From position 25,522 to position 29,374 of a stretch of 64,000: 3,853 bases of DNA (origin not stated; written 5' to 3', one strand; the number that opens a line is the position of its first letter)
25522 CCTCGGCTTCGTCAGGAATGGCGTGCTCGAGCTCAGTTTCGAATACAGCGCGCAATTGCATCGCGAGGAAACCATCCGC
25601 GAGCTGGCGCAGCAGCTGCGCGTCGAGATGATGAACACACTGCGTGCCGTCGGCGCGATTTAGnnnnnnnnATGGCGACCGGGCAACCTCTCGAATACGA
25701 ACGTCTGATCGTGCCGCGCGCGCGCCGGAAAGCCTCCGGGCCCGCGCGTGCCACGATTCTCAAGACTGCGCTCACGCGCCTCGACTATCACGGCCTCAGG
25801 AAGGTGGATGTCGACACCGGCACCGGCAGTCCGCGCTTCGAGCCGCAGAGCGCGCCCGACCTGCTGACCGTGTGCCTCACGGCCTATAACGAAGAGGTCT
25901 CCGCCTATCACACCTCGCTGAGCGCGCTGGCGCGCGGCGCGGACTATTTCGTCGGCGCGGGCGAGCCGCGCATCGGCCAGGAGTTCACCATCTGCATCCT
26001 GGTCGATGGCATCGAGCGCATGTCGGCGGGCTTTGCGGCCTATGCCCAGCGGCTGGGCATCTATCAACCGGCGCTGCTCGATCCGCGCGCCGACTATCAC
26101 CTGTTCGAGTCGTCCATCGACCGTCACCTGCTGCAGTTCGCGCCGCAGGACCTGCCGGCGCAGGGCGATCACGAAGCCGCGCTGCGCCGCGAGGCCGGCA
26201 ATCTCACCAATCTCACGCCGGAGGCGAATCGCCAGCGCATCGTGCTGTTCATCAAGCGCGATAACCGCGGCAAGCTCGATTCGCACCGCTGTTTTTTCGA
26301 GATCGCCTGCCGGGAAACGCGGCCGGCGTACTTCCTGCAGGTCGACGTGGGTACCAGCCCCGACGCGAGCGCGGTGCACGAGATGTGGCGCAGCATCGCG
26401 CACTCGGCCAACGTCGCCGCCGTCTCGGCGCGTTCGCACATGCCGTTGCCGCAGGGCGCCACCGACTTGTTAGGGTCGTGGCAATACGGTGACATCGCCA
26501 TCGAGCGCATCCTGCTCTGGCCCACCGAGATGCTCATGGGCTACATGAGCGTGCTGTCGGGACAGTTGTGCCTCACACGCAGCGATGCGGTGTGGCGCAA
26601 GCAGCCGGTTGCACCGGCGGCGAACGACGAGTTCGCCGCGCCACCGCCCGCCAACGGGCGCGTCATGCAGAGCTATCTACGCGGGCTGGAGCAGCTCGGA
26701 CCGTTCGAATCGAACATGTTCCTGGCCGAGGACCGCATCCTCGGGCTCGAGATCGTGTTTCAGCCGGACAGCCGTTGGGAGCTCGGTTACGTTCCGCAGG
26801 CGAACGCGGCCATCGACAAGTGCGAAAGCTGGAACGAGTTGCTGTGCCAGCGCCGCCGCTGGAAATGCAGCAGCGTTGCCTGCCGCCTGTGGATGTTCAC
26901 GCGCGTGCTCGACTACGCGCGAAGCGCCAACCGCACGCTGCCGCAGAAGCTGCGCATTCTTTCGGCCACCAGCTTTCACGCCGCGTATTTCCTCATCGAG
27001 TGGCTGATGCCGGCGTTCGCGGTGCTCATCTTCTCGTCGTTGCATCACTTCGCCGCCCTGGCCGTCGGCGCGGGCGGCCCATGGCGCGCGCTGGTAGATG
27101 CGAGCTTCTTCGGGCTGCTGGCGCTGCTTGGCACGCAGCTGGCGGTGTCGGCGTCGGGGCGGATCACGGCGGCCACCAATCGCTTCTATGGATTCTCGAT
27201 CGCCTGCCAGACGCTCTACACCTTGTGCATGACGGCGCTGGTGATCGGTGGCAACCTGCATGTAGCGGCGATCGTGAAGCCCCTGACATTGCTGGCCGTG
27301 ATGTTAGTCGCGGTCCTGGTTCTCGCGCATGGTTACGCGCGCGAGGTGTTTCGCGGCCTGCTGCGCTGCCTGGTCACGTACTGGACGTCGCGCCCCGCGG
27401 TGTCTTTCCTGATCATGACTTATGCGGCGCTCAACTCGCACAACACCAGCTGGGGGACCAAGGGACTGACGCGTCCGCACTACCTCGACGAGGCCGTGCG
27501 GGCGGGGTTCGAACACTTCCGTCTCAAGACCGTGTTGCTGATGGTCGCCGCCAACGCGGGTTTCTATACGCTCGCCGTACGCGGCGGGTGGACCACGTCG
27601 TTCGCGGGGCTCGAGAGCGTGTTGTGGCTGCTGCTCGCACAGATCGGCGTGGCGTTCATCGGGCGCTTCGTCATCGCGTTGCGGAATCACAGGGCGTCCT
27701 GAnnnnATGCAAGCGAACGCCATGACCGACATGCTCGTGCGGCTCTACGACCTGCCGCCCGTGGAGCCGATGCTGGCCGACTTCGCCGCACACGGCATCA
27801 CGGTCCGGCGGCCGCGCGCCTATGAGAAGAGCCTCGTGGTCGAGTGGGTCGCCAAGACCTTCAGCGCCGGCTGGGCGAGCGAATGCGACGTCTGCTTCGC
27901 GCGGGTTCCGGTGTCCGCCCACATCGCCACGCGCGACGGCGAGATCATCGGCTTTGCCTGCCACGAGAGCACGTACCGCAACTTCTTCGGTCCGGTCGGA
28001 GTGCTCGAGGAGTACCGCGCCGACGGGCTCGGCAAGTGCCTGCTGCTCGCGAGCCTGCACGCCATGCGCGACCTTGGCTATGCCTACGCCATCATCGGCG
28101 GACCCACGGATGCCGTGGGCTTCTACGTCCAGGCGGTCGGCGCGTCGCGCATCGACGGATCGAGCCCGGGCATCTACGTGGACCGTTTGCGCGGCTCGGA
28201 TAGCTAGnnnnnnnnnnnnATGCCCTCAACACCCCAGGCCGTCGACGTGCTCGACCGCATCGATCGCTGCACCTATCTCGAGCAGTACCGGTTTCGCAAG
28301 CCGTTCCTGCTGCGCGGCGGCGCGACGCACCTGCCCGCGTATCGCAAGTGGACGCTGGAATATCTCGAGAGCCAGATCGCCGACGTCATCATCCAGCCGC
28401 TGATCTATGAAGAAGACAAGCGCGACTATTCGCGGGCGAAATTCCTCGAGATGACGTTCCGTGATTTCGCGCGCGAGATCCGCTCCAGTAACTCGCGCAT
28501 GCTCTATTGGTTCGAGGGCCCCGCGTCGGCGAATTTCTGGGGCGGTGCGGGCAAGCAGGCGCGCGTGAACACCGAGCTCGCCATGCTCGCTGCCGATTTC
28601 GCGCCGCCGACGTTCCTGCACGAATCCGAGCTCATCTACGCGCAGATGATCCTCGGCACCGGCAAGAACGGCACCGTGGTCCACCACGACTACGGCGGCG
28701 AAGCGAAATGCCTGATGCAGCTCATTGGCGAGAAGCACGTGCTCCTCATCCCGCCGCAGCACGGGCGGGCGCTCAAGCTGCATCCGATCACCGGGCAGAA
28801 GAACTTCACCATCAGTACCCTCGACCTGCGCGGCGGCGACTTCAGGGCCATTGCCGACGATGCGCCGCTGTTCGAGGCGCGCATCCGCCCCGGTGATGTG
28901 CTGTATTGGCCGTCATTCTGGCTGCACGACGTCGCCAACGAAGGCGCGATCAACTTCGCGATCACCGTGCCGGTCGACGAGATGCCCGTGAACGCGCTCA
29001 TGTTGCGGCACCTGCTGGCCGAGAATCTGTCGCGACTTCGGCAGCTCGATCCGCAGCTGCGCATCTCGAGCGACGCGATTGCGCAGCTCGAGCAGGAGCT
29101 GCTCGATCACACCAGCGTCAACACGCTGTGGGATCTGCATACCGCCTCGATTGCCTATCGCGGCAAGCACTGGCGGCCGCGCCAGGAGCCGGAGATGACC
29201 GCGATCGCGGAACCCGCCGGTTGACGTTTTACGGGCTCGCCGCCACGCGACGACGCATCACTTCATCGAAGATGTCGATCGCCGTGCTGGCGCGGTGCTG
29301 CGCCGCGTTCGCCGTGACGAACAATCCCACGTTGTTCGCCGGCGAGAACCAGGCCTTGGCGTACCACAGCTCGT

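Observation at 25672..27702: Full-length eukaryote-type chitin synthase homologue encoded inside a bacterial NRPS operon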

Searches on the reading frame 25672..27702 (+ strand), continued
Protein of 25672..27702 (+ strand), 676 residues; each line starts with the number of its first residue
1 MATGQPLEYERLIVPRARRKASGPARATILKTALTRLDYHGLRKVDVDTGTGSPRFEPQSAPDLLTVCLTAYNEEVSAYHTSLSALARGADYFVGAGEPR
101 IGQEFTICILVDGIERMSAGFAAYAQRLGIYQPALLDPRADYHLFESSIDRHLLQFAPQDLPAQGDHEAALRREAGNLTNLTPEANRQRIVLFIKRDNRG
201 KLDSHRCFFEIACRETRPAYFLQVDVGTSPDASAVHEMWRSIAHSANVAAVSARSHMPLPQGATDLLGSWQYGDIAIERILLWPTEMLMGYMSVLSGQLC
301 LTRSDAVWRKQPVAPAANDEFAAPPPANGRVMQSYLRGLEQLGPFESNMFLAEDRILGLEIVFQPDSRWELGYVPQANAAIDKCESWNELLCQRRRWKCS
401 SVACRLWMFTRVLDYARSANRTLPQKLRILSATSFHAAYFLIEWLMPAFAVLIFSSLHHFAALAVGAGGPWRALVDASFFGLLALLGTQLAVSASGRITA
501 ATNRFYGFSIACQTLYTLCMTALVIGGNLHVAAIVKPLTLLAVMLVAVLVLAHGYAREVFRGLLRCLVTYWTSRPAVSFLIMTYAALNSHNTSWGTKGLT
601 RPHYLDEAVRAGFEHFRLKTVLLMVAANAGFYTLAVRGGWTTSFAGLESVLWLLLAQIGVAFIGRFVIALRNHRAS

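Call 52: fold_search(model_id=the predicted structure, library=pdb)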
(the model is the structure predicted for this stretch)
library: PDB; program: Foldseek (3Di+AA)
matches with E <= 10: 383; with E <= 0.001: 60
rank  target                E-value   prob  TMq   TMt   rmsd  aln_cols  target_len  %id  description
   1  7stn_A                4.4e-28  1.00  0.76  0.65   7.1       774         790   19  Chitin Synthase 2 from Candida albicans bound to Nikkomycin Z (released 2022-07-13)
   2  7stm_A                1.6e-27  1.00  0.76  0.64   6.2       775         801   18  Chitin Synthase 2 from Candida albicans bound to UDP-GlcNAc (released 2022-07-13)
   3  7stl_A                2.2e-27  1.00  0.75  0.64   7.8       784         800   19  Chitin Synthase 2 from Candida albicans at the apo state (released 2022-07-13)
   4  7xs6_A                2.4e-27  1.00  0.75  0.69   6.7       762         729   19  structure of a membrane-integrated glycosyltransferase with inhibitor (released 2023-05-17)
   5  8k3w_A                5.6e-27  1.00  0.75  0.73   7.7       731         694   18  S. cerevisiae Chs1 in complex with UDP-GlcNAc and GlcNAc (released 2023-10-18)
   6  8k3q_A                7.0e-27  1.00  0.75  0.70   8.7       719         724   19  S. cerevisiae Chs1 in apo state (released 2023-10-18)
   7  8k3r_A                8.1e-27  1.00  0.75  0.73   8.8       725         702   19  S. cerevisiae Chs1 in apo state incubated with GlcNAc (released 2023-08-16)
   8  8k3v_A                8.8e-27  1.00  0.75  0.73   7.6       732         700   19  S. cerevisiae Chs1 in complex with UDP-GlcNAc (released 2023-10-18)
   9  8k3t_A                6.5e-26  1.00  0.75  0.81   4.5       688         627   20  S. cerevisiae Chs1 in complex with UDP (released 2023-10-18)
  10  8k3x_A                1.2e-25  1.00  0.75  0.73   8.5       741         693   19  S. cerevisiae Chs1 in complex with Nikkomycin Z (released 2023-10-18)
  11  8k3p_A                1.4e-25  1.00  0.73  0.75   5.9       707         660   18  S. cerevisiae Chs1 in complex with polyoxin B (released 2023-10-18)
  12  8z0o_B                2.4e-25  1.00  0.72  0.65   7.3       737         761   18  Cryo-EM structure of chitin synthase (released 2024-12-04)
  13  8k52_B                4.4e-25  1.00  0.72  0.64   7.9       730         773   19  Cryo-EM structure of chitin synthase (released 2024-12-04)
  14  7wjo_A                6.6e-25  1.00  0.72  0.61   6.7       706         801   20  CryoEM structure of chitin synthase 1 from Phytophthora sojae complexed with nikkomycin Z (released 2022-09-28)
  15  7x06_A                8.3e-25  1.00  0.72  0.61   7.3       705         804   20  CryoEM structure of chitin synthase 1 from Phytophthora sojae complexed with UDP (released 2022-09-28)
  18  7wjm_A                1.3e-24  1.00  0.73  0.62   7.1       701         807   19  CryoEM structure of chitin synthase 1 from Phytophthora sojae (released 2022-09-28)
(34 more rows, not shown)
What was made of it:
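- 25672..27702 (+): Bacterial division-1 chitin synthase homologue, 676 aa. It has a GT2 catalytic domain (about residues 60-400) followed by a bundle of long, presumably membrane-spanning, helices. Motifs: EDR at nt 26728-26736, QRRRW at 26848-26862, SWGTKG at 27448-27465. Foldseek top 20 are all chitin synthases, TM 0.72-0.76 (call 52).
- On Division-1 chitin synthase (GT2; Pfam Chitin_synth_1): Hyaluronan synthases reach 0.38 at best and BcsA 0.30 at best (call 52).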

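Call 57: find_encoding_contigs(protein=P0006, flank=10000, max_places=1)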
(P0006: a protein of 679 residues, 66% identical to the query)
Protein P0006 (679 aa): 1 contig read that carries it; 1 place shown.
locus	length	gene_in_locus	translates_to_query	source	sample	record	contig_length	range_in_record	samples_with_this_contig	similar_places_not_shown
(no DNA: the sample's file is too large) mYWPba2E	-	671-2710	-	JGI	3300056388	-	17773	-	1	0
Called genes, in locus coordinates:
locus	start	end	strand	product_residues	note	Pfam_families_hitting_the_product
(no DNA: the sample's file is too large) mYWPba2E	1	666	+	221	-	?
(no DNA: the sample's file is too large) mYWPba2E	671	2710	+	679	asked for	PF01644:Chitin_synth_1, PF03142:Chitin_synth_2 (faint)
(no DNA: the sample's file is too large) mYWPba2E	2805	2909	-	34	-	-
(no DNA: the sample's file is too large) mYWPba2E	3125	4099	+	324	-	PF13621:Cupin_8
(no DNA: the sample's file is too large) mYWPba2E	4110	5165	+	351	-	PF01757:Acyl_transf_3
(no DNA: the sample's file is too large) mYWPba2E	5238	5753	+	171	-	PF13328:HD_4, PF01966:HD (weak)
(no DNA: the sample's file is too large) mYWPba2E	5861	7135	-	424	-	PF22778:VCPO_2nd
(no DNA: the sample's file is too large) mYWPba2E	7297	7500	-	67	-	-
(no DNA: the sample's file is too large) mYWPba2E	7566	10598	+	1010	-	PF05359:DUF748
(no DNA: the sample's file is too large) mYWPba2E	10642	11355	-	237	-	PF07237:DUF1428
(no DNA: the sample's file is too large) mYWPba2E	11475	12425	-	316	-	PF00561:Abhydrolase_1, PF12146:Hydrolase_4 (faint), PF08386:Abhydrolase_4 (weak)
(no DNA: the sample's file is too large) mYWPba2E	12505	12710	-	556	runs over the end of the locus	PF17391:Urocanase_N, PF01175:Urocanase, PF17392:Urocanase_C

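Call 58: find_encoding_contigs(protein=P0009, flank=10000, max_places=1)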
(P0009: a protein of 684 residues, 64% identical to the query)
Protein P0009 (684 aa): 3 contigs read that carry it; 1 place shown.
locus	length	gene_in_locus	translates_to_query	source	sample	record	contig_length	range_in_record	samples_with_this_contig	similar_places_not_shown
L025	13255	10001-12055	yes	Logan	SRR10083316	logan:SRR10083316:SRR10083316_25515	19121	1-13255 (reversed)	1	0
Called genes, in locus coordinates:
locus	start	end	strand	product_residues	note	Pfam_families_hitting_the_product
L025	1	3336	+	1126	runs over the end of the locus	PF18563:TubC_N, PF00668:Condensation, PF00501:AMP-binding, PF13193:AMP-binding_C (weak), PF00550:PP-binding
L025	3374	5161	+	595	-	PF00664:ABC_membrane (weak), PF02463:SMC_N (faint), PF00005:ABC_tran, PF13304:AAA_21 (faint)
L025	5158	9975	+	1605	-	PF18563:TubC_N (weak), PF00668:Condensation, PF00501:AMP-binding, PF13193:AMP-binding_C (weak), PF00550:PP-binding, PF00668:Condensation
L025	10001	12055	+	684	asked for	PF01644:Chitin_synth_1, PF03142:Chitin_synth_2 (faint)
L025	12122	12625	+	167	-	PF13508:Acetyltransf_7 (weak)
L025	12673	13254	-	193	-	?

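Call 59: find_encoding_contigs(protein=P0013, flank=10000, max_places=1)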
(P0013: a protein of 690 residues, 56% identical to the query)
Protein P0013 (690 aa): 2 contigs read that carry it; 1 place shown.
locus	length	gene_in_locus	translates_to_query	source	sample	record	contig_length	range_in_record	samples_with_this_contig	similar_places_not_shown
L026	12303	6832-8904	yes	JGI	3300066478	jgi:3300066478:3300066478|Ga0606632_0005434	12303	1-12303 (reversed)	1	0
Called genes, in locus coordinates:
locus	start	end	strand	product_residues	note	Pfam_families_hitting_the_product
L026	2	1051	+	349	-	?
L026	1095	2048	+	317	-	PF12852:Cupin_6, PF00165:HTH_AraC (weak), PF12833:HTH_18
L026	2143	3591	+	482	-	PF03062:MBOAT, PF13813:MBOAT_2 (faint)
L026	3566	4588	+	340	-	-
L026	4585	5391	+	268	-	PF04794:YdjC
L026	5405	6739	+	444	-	PF13454:NAD_binding_9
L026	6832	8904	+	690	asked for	PF01644:Chitin_synth_1, PF03142:Chitin_synth_2 (faint)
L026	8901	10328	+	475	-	PF00668:Condensation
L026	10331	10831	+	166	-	-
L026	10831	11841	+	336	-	PF13621:Cupin_8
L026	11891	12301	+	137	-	?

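Call 67: find_encoding_contigs(protein=P0021, flank=10000, max_places=1)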
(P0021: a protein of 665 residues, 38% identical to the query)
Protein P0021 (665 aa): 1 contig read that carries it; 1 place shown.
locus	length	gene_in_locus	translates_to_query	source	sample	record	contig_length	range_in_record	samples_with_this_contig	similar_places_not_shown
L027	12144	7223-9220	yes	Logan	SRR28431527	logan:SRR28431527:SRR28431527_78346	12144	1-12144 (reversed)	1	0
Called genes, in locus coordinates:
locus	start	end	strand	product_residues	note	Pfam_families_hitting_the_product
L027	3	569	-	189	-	?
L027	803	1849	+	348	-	-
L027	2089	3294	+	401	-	PF25917:BSH_RND (faint), PF25984:BSH_YknX (weak)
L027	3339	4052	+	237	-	PF02463:SMC_N, PF00005:ABC_tran, PF13304:AAA_21 (faint)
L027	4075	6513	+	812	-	PF12704:MacB_PCD, PF02687:FtsX, PF12704:MacB_PCD, PF02687:FtsX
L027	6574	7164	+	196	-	PF10988:DUF2807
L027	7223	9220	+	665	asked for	PF01644:Chitin_synth_1, PF03142:Chitin_synth_2 (weak)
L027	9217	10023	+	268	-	PF04794:YdjC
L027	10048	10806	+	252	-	PF10111:Glyco_tranf_2_2, PF00535:Glycos_transf_2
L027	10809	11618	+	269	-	PF00975:Thioesterase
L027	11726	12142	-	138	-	?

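Call 68: find_encoding_contigs(protein=P0025, flank=10000, max_places=1)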
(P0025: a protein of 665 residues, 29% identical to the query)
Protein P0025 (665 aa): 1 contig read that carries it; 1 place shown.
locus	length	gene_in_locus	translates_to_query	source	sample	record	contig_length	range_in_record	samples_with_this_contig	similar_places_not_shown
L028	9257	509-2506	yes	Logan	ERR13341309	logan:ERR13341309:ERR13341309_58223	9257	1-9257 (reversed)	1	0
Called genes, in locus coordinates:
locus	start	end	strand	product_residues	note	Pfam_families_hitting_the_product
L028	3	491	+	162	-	?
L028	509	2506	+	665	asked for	PF01644:Chitin_synth_1, PF03142:Chitin_synth_2, PF13632:Glyco_trans_2_3 (weak)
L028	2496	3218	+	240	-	PF00535:Glycos_transf_2, PF10111:Glyco_tranf_2_2, PF13641:Glyco_tranf_2_3 (weak)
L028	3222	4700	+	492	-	PF13231:PMT_2 (weak)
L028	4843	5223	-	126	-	-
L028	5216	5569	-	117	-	PF12728:HTH_17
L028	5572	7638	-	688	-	PF13481:AAA_25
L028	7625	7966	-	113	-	PF12728:HTH_17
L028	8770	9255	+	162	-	?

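Call 69: find_encoding_contigs(protein=P0019, flank=10000, max_places=1)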
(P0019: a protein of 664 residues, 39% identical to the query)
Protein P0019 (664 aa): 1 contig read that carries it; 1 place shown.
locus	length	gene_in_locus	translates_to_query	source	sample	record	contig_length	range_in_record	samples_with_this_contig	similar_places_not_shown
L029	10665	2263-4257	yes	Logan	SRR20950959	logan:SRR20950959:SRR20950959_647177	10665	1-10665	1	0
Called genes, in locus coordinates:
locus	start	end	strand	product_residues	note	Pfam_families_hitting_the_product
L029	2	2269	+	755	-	?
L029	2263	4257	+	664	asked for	PF01644:Chitin_synth_1, PF03142:Chitin_synth_2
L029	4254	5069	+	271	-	PF04794:YdjC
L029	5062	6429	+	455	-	PF13454:NAD_binding_9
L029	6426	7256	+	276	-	PF05050:Methyltransf_21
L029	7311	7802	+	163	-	PF00583:Acetyltransf_1 (weak), PF13508:Acetyltransf_7 (weak)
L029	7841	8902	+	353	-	PF01757:Acyl_transf_3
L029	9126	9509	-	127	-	PF00975:Thioesterase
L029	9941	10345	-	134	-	PF06983:3-dmu-9_3-mt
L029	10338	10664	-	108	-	?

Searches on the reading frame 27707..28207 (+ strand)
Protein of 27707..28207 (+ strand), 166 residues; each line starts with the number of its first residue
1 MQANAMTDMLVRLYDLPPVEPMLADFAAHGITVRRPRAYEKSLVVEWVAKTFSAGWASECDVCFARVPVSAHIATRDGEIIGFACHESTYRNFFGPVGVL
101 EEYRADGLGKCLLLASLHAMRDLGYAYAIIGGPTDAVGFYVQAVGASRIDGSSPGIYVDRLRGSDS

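Call 7: search_protein_families(library=pfam, proteins=[window:27707-28207:+], max_evalue=0.001)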
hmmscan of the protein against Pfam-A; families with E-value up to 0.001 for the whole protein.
window:27707-28207:+ (166 aa): 2 families
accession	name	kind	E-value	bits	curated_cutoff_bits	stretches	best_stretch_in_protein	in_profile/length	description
PF00583.31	Acetyltransf_1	-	6.6e-06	26.8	20.7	1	47-140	7-111/116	Acetyltransferase (GNAT) family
PF13508.13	Acetyltransf_7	-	2.1e-05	25.2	27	1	72-140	6-77/84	Acetyltransferase (GNAT) domain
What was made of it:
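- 27707..28207 (+): Small GNAT acyltransferase, 166 aa. It is the best conserved protein of the gene set (60-75% identity to orthologues). Pfam Acetyltransf_1 26.8 bits (call 7).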

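Call 54: search_protein_families(library=ncbifam, proteins=[window:27707-28207:+], max_evalue=0.001)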
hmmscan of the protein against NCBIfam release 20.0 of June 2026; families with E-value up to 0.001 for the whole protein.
window:27707-28207:+ (166 aa): 0 families

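Call 62: search_solved_structures(query=window:27707-28207:+, max_evalue=0.1)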
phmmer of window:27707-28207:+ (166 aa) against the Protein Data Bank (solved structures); distinct sequences matched with E-value up to 0.1: 4.
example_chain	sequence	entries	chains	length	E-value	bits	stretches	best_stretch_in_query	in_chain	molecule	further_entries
5kga_A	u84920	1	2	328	0.015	18.3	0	93-140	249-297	Predicted acetyltransferase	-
5kf1_A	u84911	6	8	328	0.017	18.1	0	93-140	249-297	Predicted acetyltransferase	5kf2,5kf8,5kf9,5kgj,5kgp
5kgh_A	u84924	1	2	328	0.029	17.3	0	93-123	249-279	Predicted acetyltransferase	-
4rs2_A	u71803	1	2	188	0.079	15.9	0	94-134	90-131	Predicted acyltransferase with acyl-CoA N-acyltransferase domain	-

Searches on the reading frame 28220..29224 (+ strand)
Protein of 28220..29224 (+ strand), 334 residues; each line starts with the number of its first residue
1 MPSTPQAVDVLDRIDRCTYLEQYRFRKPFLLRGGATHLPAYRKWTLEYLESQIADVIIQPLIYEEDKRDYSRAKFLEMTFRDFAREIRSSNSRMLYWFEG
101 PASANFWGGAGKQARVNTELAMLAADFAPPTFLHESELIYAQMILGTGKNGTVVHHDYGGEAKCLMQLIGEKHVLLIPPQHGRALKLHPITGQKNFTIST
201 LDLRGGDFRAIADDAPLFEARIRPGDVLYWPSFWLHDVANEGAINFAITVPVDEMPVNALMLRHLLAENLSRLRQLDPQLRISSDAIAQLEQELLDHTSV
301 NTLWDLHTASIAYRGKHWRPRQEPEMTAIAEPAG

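Call 7: search_protein_families(library=pfam, proteins=[window:28220-29224:+], max_evalue=0.001)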
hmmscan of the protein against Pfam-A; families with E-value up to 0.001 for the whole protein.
window:28220-29224:+ (334 aa): 2 families
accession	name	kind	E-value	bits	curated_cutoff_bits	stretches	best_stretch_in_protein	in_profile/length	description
PF13621.12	Cupin_8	-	5.8e-25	89.1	27.4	1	26-248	13-242/252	Cupin-like domain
PF08007.18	JmjC_2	-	0.00075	19.5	22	0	207-249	75-118/127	JmjC domain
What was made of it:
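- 28220..29224 (+): Cupin_8 / JmjC-type Fe(II)/2-oxoglutarate oxygenase; presumed hydroxylase. Pfam Cupin_8 89 bits (call 7).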

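Call 54: search_protein_families(library=ncbifam, proteins=[window:28220-29224:+], max_evalue=0.001)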
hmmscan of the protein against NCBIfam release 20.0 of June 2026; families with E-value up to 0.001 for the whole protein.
window:28220-29224:+ (334 aa): 0 families

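Call 61: search_solved_structures(query=window:28220-29224:+, max_evalue=0.01)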
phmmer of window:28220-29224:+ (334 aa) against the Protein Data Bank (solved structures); distinct sequences matched with E-value up to 0.01: 36.
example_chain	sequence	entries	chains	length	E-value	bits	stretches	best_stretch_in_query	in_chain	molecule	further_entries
6f4m_A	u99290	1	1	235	9.2e-09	38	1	21-238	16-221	JmjC domain-containing protein 5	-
6f4r_A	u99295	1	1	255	9.9e-09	37.9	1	20-238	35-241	JmjC domain-containing protein 5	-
6f4p_A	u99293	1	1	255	1.1e-08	37.7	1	20-238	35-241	JmjC domain-containing protein 5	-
6f4q_A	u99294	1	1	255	1.3e-08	37.6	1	148-238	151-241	JmjC domain-containing protein 5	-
6f4s_A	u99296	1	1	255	3.7e-08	36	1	20-238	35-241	JmjC domain-containing protein 5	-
6f4t_A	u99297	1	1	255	4.2e-08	35.9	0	148-238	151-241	JmjC domain-containing protein 5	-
3al5_A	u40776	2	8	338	5.8e-08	35.4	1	11-241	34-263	JmjC domain-containing protein C2orf60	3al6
4qu2_A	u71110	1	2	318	1.1e-07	34.5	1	5-182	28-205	JmjC domain-containing protein 7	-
4aap_A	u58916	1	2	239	1.4e-07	34.2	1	19-238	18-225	LYSINE-SPECIFIC DEMETHYLASE 8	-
7dyw_A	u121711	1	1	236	1.5e-07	34.1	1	20-238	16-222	Bifunctional peptidase and arginyl-hydroxylase JMJD5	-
4qu1_A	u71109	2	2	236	1.5e-07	34.1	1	21-238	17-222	Lysine-specific demethylase 8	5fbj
4gjy_A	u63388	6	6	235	1.5e-07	34.1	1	21-238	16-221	JmjC domain-containing protein 5 | Bifunctional peptidase and arginyl-hydroxylase JMJD5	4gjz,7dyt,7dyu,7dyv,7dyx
6ax3_A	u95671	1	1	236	1.5e-07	34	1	21-238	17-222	Lysine-specific demethylase 8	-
6avs_A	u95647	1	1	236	1.5e-07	34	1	21-238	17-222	Lysine-specific demethylase 8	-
3uyj_A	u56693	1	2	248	1.6e-07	34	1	19-238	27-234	Lysine-specific demethylase 8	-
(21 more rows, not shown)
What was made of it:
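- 28220..29224 (+): Best PDB relatives are JMJD5, JMJD7 and FIH (call 61).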
